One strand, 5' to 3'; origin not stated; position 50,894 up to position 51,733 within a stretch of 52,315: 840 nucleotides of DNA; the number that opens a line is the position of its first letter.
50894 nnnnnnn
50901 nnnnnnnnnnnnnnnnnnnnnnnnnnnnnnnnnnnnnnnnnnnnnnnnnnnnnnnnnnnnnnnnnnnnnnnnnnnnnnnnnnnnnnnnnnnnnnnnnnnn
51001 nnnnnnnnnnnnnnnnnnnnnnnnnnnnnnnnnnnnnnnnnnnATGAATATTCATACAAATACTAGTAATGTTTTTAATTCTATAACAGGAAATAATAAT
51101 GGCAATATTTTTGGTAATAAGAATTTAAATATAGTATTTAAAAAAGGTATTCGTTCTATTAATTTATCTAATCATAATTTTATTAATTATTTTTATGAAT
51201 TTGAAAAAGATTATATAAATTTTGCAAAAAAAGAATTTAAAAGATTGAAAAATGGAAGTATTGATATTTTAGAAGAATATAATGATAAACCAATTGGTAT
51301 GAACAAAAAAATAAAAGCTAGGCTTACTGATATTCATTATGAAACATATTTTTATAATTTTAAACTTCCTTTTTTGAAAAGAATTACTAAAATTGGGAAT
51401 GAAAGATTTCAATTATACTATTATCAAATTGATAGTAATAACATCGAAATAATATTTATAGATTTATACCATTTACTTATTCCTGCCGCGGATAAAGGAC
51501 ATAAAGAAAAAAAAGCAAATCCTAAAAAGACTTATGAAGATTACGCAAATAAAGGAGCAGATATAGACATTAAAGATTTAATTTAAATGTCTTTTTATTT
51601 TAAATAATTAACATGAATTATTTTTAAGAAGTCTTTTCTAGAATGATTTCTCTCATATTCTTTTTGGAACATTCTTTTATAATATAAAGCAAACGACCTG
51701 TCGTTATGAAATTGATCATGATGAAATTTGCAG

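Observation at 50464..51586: Panacea-domain (PanA/SocA-like) gene translationally coupled to an unrecognised 180-aa ORF at the prophage end: candidate new toxin-antitoxin or defence pair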

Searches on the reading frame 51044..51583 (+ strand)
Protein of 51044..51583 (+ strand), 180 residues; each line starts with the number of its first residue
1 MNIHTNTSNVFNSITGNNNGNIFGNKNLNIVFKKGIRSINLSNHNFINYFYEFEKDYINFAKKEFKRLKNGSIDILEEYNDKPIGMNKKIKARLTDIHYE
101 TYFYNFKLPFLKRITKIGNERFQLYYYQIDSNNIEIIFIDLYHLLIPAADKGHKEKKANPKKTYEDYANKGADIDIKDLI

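Call 6: search_protein_families(library=pfam, proteins=[window:51044-51583:+], max_evalue=1)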
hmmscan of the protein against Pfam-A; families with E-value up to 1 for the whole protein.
window:51044-51583:+ (180 aa): 0 families

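Call 7: search_protein_families(library=padloc, proteins=[window:51044-51583:+], max_evalue=1)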
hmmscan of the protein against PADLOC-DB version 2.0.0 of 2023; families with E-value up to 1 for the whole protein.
window:51044-51583:+ (180 aa): 0 families

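Call 8: search_protein_families(library=phrogs, proteins=[window:51044-51583:+], max_evalue=1)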
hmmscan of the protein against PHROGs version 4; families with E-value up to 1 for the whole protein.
window:51044-51583:+ (180 aa): 0 families

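Call 11: find_homologous_proteins(query=window:51044-51583:+, max_evalue=0.01)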
Query window:51044-51583:+ (180 aa): 6 proteins with E <= 0.01 among 56 candidates.
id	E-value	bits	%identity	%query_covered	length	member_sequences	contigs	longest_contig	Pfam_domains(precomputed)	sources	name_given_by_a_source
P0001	9.6e-112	389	100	100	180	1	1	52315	-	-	-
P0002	3.6e-100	351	89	100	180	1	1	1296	-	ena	-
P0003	4.6e-89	315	82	100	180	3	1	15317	-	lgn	-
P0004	1.2e-51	193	67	77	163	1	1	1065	-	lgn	-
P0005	1.6e-49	186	56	95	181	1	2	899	-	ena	-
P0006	3.9e-48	182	74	69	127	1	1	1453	-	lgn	-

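Call 13: find_encoding_contigs(protein=P0003, flank=8000)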
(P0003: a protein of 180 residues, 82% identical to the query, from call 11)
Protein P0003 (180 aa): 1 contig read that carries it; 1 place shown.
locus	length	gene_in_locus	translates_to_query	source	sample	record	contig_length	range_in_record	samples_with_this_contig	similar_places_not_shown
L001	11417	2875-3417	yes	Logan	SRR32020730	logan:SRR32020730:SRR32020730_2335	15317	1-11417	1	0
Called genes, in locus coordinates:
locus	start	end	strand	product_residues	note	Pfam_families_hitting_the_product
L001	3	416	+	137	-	?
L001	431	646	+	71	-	-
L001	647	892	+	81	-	-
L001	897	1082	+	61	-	-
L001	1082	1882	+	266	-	PF01551:Peptidase_M23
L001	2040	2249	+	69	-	-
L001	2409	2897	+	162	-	PF13274:SocA_Panacea (weak)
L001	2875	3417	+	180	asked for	-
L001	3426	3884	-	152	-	-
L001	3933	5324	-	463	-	PF00239:Resolvase, PF07508:Recombinase, PF13408:Zn_ribbon_recom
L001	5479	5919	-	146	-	-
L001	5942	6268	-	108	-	PF06114:Peptidase_M78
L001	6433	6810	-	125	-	PF13560:HTH_31 (weak), PF12844:HTH_19, PF01381:HTH_3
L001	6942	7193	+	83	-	PF01381:HTH_3 (weak)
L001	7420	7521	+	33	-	-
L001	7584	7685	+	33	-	-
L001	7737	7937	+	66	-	-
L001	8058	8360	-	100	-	-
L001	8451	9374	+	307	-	PF07261:DnaB_2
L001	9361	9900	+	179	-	-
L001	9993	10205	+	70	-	-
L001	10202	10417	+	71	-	-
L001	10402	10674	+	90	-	-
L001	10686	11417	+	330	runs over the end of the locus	PF13479:AAA_24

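Call 16: search_solved_structures(query=A1, max_evalue=10)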
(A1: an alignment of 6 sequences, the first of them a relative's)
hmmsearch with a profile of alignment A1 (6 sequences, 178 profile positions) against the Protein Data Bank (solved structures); distinct sequences matched with E-value up to 10: 2.
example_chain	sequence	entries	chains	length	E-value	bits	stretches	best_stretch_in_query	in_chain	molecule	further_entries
7pq7_A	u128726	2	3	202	0.12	15.6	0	74-104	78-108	Thiol:disulfide interchange protein DsbA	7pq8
3i3w_A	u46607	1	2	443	0.59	13.3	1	68-111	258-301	Phosphoglucosamine mutase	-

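Call 17: find_encoding_contigs(protein=P0002, flank=3000)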
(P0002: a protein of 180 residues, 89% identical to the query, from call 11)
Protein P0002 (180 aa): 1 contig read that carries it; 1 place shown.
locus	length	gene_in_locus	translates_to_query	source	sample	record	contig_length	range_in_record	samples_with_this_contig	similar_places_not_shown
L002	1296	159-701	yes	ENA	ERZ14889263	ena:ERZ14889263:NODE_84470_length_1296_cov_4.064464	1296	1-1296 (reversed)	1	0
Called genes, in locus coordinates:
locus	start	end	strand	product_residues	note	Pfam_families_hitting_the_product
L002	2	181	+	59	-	?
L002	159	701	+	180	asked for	-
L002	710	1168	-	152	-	-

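Call 18: find_encoding_contigs(protein=P0005, flank=3000)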
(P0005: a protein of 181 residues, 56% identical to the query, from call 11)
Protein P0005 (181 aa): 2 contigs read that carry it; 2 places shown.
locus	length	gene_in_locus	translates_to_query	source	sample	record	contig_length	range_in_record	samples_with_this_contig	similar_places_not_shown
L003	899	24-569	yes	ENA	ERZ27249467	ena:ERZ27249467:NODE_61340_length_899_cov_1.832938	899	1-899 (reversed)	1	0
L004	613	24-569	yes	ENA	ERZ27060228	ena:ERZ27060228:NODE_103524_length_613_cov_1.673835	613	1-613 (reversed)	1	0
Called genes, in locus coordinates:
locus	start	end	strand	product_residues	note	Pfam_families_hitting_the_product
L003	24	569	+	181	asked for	-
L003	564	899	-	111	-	?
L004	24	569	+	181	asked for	-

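Call 19: find_encoding_contigs(protein=P0004, flank=3000)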
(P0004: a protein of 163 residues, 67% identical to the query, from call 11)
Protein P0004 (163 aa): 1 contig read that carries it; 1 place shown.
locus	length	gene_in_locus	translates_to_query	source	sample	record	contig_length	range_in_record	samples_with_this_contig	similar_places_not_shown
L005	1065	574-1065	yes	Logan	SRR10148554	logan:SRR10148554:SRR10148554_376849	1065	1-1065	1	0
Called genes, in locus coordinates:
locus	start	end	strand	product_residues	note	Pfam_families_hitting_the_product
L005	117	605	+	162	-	PF13274:SocA_Panacea (weak)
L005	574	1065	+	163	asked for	?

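Call 20: find_encoding_contigs(protein=P0006, flank=3000)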
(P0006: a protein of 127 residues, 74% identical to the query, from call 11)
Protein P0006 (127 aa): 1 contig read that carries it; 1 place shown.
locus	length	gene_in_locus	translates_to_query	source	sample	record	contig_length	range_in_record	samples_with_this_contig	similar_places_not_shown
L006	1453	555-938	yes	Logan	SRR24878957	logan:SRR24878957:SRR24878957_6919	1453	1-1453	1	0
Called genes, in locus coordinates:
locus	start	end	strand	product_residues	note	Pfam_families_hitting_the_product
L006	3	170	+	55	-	?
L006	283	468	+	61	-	-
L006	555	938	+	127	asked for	-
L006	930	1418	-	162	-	-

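Call 21: predict_structure(alignment_id=A1)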
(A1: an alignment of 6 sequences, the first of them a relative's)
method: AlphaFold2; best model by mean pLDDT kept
length: 180 residues; sequences in the alignment: 6
mean_pLDDT: 44.4   pTM: 0.40
mean pLDDT of the five models: 44.4, 36.8, 35.7, 34.6, 32.3
residues with pLDDT >= 90: 0; 70-90: 0; 50-70: 66; < 50: 114
segments of 3 or more residues with pLDDT < 50: 1-48, 71-74, 77-112, 116-118, 142-160
pLDDT, mean of each block of 10 residues (from residue 1): 26 41 42 36 45 60 61 48 33 25 32 50 55 53 41 44 55 52
secondary structure, 60 per line:
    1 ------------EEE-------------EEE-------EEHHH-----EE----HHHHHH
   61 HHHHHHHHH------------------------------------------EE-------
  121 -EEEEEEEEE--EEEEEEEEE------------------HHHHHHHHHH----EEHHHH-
elements in order: E13-15 E29-31 H55-69 E122-130 E133-141 H160-169 H176-179

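Call 23: search_protein_representatives(alignment_id=A1)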
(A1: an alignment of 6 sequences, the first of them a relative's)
Query: 6 sequences, 178 profile positions. Proteins with E-value up to 0.001 (for the whole library): 44; up to 1e-10: 25; up to 1e-30: 6. The best 44 are listed.
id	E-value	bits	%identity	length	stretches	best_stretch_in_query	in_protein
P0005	2.7e-81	288.1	-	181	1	2-178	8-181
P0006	9.8e-62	224.4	-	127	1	55-178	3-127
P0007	1.4e-45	171.7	-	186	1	12-177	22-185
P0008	4.6e-39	150.5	-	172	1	16-165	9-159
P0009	5.8e-38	146.9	-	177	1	12-171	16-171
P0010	2.6e-32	128.5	-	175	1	2-176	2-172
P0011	5.7e-28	114.4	-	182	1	13-177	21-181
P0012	2.1e-27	112.5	-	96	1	84-177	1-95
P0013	4.5e-25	104.9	-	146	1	17-115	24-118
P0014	4.7e-24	101.6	-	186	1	13-168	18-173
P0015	7.3e-23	97.7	-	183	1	10-174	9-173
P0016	1.4e-21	93.5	-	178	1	12-177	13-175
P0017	1.7e-21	93.3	-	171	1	24-178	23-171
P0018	3.1e-21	92.4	-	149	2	3-117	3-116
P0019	6.2e-21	91.4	-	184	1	12-175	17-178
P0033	1.3e-08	51.3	-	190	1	7-165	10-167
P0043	8.4e-05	38.9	-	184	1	24-171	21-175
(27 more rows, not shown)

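Call 27: search_protein_families(library=pfam, alignment_id=A2, max_evalue=10)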
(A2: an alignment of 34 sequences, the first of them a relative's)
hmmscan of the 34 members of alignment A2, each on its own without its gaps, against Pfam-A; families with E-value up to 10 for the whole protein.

A. member 1, P0001 (180 aa): 0 families

B. families by the number of members that match (of 34 scanned): 17 families
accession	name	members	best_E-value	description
PF11680.14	DUF3276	1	0.00059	Protein of unknown function (DUF3276)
PF09949.15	APP1_cat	1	0.035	Phosphatidate phosphatase APP1, catalytic domain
PF11074.14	DUF2779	1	0.05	Domain of unknown function(DUF2779)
PF24508.1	TXNDC16_N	1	0.075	TXNDC16 N-terminal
PF05464.17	Phi-29_GP4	1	0.093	Phi-29-like late genes activator (early protein GP4)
PF21487.2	Tas3_C-hel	1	0.11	Tas3, C-terminal helical domains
PF15104.11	CFAP141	1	0.11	Cilia- and flagella-associated protein 141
PF11698.14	V-ATPase_H_C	1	0.12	V-ATPase subunit H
PF05881.18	CNPase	1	0.13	2',3'-cyclic nucleotide 3'-phosphodiesterase (CNP or CNPase)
PF24484.1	ADAMTSL1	1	0.15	ADAMTSL1 domain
PF24084.1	DUF7369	1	0.18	Domain of unknown function (DUF7369)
PF20105.4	DUF6495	1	0.2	Family of unknown function (DUF6495)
PF12932.12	Sec16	1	0.22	Vesicle coat trafficking protein Sec16 mid-region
PF14226.12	DIOX_N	1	0.26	non-haem dioxygenase in morphine synthesis N-terminal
PF12345.13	DUF3641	1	0.31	Protein of unknown function (DUF3641)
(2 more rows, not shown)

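Call 28: search_solved_structures(query=A2, max_evalue=10, show_alignments=3)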
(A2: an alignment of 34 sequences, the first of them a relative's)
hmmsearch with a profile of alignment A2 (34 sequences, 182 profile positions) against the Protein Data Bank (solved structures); distinct sequences matched with E-value up to 10: 2.
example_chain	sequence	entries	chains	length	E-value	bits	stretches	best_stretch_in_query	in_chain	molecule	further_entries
4hb9_A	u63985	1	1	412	1.5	11.9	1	92-139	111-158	Similarities with probable monooxygenase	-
5afr_A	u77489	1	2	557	2.9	11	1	27-119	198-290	DYNEIN HEAVY CHAIN, CYTOPLASMIC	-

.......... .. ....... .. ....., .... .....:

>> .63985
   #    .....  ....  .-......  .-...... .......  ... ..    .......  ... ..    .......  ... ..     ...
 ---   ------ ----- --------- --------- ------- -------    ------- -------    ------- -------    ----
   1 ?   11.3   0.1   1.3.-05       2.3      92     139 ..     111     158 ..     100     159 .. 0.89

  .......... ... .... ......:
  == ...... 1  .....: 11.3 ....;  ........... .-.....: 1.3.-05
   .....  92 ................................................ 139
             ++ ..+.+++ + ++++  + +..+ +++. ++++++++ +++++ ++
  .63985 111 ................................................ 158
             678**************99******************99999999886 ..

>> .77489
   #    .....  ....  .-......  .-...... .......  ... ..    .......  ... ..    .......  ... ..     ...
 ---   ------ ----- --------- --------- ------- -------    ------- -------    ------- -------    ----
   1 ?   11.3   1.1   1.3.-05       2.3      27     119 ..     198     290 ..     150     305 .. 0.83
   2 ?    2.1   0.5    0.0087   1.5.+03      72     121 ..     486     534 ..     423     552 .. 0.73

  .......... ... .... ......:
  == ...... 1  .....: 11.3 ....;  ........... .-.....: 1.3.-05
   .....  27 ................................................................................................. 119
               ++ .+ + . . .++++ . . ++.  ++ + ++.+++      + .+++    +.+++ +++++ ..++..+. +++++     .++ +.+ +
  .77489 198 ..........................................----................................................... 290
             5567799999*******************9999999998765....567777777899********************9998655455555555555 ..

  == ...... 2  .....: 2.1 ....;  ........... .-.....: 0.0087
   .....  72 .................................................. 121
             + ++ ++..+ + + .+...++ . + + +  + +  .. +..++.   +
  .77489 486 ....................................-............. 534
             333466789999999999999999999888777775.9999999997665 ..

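Call 31: find_related_loci(query=A1, collection=genome_contigs, flank=8000)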
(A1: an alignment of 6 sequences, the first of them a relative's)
Query A1 (180 aa) in genome_contigs; peptide patterns used: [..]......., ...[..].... (x = any residue, [..] = any of these).
89 stretches matched a pattern, but none encodes a relative of the query by tblastn (E <= 1e-3).

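Call 32: find_related_loci(query=A1, collection=viral_contigs, flank=8000)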
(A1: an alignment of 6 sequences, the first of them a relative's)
Query A1 (180 aa) in viral_contigs; peptide patterns used: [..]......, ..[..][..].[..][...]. (x = any residue, [..] = any of these).
583 stretches matched a pattern, but none encodes a relative of the query by tblastn (E <= 1e-3).

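Call 33: predict_structure(alignment_id=A2)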
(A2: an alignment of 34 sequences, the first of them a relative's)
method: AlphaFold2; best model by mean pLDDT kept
length: 180 residues; sequences in the alignment: 34
mean_pLDDT: 83.9   pTM: 0.78
mean pLDDT of the five models: 83.9, 83.7, 83.4, 83.4, 81.4
residues with pLDDT >= 90: 117; 70-90: 33; 50-70: 10; < 50: 20
segments of 3 or more residues with pLDDT < 50: 1-20
pLDDT, mean of each block of 10 residues (from residue 1): 37 36 67 95 96 94 93 86 91 97 93 94 94 94 88 77 91 88
secondary structure, 60 per line:
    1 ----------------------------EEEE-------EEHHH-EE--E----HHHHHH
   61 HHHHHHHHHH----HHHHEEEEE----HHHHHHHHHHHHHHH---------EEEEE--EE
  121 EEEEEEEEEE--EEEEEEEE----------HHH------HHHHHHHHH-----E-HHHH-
elements in order: E29-32 H55-70 H75-78 E79-83 H88-102 E112-116 E119-130 E133-140 H160-168 H176-179

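Call 37: fold_search(model_id=the predicted structure, library=pdb)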
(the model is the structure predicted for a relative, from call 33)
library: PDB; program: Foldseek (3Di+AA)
matches with E <= 10: 252; with E <= 0.001: 0
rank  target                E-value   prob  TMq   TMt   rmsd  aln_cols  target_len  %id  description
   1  7b3a                  1.6e-01  0.13  0.18  0.13  12.8       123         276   20  Crystal structure of PamZ (released 2021-11-10)
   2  4ius                  2.9e-01  0.12  0.18  0.15  13.3       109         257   13  GCN5-related N-acetyltransferase from Kribbella flavida. (released 2013-01-30)
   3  5jaa_D                3.1e-01  0.10  0.15  0.24  14.6       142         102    8  Crystal structure of the HigBA2 toxin-antitoxin complex (released 2017-04-05)
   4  4pv6_C                5.1e-01  0.18  0.18  0.20   6.5        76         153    8  Crystal Structure Analysis of Ard1 from Thermoplasma volcanium (released 2015-01-21)
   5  7btz_A                6.5e-01  0.23  0.24  0.21  10.8       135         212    4  Crystal structure of TrmO (released 2021-04-07)
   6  3frm_C                7.4e-01  0.06  0.20  0.15  17.9       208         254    8  The crystal structure of a functionally unknown conserved protein from Staphylococcus epidermidis ATCC 12228. (released 2009-01-27)
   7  2q7b                  1.0e+00  0.08  0.19  0.20  11.9       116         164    9  Crystal structure of acetyltransferase (NP_689019.1) from Streptococcus agalactiae 2603 at 2.00 A resolution (released 2007-06-26)
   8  3lod                  1.0e+00  0.07  0.18  0.21  10.5        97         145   15  The crystal structure of the putative acyl-CoA N-acyltransferase from Klebsiella pneumoniae subsp.pneumoniae MGH 78578 (released 2010-03-16)
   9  5icw_D                1.0e+00  0.07  0.16  0.16   8.5        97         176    7  Crystal structure of human NatF (hNaa60) homodimer bound to Coenzyme A (released 2016-06-22)
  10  2p4b_B                1.2e+00  0.09  0.18  0.14   8.2        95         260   12  Crystal structure of E.coli RseB (released 2007-05-22)
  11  7r5a_A                1.3e+00  0.07  0.17  0.30  12.0       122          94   11  Vibrio cholera ParD2:ParE2 antitoxin:toxin complex (released 2022-04-27)
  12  3frm_D                1.3e+00  0.04  0.19  0.15  16.7       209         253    8  The crystal structure of a functionally unknown conserved protein from Staphylococcus epidermidis ATCC 12228. (released 2009-01-27)
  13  5f46_A                1.4e+00  0.06  0.16  0.18  14.7       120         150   13  Crystal structure of an aminoglycoside acetyltransferase meta-AAC0020 from an uncultured soil metagenomic sample, apoe (released 2015-12-16)
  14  4pv6_I                1.5e+00  0.09  0.20  0.23  10.1       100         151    6  Crystal Structure Analysis of Ard1 from Thermoplasma volcanium (released 2015-01-21)
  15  5hh1                  1.5e+00  0.06  0.17  0.16   9.2       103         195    7  Crystal structure of human Naa60 mutant - F34A in complex with CoA (released 2016-09-14)
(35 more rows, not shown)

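Call 38: fold_search(model_id=the predicted structure, library=viral)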
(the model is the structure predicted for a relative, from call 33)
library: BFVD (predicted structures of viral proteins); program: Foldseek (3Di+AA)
matches with E <= 10: 308; with E <= 0.001: 1
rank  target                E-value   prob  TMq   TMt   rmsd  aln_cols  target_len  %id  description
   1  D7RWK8                2.6e-05  1.00  0.54  0.47  11.2       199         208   16  (no name in the UniProt tables at hand)
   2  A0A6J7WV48            2.0e-01  0.18  0.20  0.08   9.0       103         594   14  Restriction_endonuclease_like domain containing protein [uncultured Caudovirales phage]
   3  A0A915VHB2            2.1e-01  0.18  0.19  0.08   6.4        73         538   14  (no name in the UniProt tables at hand)
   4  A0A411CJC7            4.0e-01  0.07  0.15  0.08  15.1       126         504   12  (no name in the UniProt tables at hand)
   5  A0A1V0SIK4            4.2e-01  0.11  0.20  0.08  12.8       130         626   11  Uncharacterized protein [Klosneuvirus KNV1]
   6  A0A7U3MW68            4.8e-01  0.20  0.26  0.26   7.3       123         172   12  (no name in the UniProt tables at hand)
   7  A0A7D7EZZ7            5.7e-01  0.09  0.18  0.08   8.9        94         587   15  (no name in the UniProt tables at hand)
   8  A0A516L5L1            6.1e-01  0.21  0.20  0.24   6.2        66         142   17  (no name in the UniProt tables at hand)
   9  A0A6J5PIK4            6.1e-01  0.16  0.21  0.20   5.8        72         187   11  Uncharacterized protein [uncultured Caudovirales phage]
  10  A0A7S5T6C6            6.9e-01  0.07  0.19  0.08  22.7       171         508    6  (no name in the UniProt tables at hand)
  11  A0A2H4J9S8            7.4e-01  0.30  0.32  0.42   6.7       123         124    9  Uncharacterized protein [uncultured Caudovirales phage]
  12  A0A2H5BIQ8            7.4e-01  0.13  0.20  0.22  14.0       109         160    8  Uncharacterized protein [Erwinia phage vB_EamM_Desertfox]
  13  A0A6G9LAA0            7.4e-01  0.11  0.15  0.23   6.7        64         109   12  Uncharacterized protein [Salmonella phage bering]
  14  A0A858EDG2            8.3e-01  0.10  0.20  0.32   9.6        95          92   14  (no name in the UniProt tables at hand)
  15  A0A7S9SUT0            8.3e-01  0.08  0.17  0.06   6.3        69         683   17  (no name in the UniProt tables at hand)
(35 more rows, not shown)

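Call 39: search_dna_similar(query=window:51044-51583:+, collection=phages, mode=protein, max_evalue=10)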
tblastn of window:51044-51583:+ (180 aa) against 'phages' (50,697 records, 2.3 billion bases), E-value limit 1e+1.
No match.

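Call 50: list_cluster_members(proteins=[P0007, P0008, P0009, P0010, P0011, P0014, P0015, P0016, P0017, P0019])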
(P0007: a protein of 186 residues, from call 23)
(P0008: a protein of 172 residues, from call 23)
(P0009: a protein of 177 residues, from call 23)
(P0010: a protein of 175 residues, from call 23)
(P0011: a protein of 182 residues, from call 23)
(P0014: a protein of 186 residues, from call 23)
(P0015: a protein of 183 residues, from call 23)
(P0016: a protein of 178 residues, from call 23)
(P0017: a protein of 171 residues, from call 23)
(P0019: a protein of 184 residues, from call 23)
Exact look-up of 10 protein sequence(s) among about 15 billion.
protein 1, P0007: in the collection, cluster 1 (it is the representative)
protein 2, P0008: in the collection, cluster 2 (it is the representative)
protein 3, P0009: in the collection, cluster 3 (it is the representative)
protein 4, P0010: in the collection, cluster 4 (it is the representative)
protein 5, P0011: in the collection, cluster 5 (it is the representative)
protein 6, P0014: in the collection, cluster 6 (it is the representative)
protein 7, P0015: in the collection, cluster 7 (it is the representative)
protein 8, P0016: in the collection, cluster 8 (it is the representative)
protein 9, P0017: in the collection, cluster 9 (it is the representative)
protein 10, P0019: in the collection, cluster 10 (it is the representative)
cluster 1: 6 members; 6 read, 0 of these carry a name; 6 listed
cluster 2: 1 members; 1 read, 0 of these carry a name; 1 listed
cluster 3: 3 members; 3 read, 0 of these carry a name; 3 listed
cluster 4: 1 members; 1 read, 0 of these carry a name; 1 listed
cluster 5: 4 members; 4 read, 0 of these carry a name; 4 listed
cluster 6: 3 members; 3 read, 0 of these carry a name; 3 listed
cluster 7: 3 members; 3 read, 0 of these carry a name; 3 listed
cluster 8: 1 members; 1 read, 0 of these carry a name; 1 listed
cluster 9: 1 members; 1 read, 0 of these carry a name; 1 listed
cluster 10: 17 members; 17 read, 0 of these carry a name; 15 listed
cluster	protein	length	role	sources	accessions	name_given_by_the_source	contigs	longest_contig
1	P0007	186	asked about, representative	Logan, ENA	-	-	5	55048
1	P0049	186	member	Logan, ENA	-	-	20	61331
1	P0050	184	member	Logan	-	-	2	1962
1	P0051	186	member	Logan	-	-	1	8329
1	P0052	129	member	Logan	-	-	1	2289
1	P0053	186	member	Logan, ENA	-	-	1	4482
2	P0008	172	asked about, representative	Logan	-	-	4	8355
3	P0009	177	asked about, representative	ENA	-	-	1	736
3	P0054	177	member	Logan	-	-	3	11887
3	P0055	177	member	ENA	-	-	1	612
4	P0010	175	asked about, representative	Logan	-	-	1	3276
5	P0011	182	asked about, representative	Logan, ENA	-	-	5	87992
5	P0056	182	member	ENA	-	-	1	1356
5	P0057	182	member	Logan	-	-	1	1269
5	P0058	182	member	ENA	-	-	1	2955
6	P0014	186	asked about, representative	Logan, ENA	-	-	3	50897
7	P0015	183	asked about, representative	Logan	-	-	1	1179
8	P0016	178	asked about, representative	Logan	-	-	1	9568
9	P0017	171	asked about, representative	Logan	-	-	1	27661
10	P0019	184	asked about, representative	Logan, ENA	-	-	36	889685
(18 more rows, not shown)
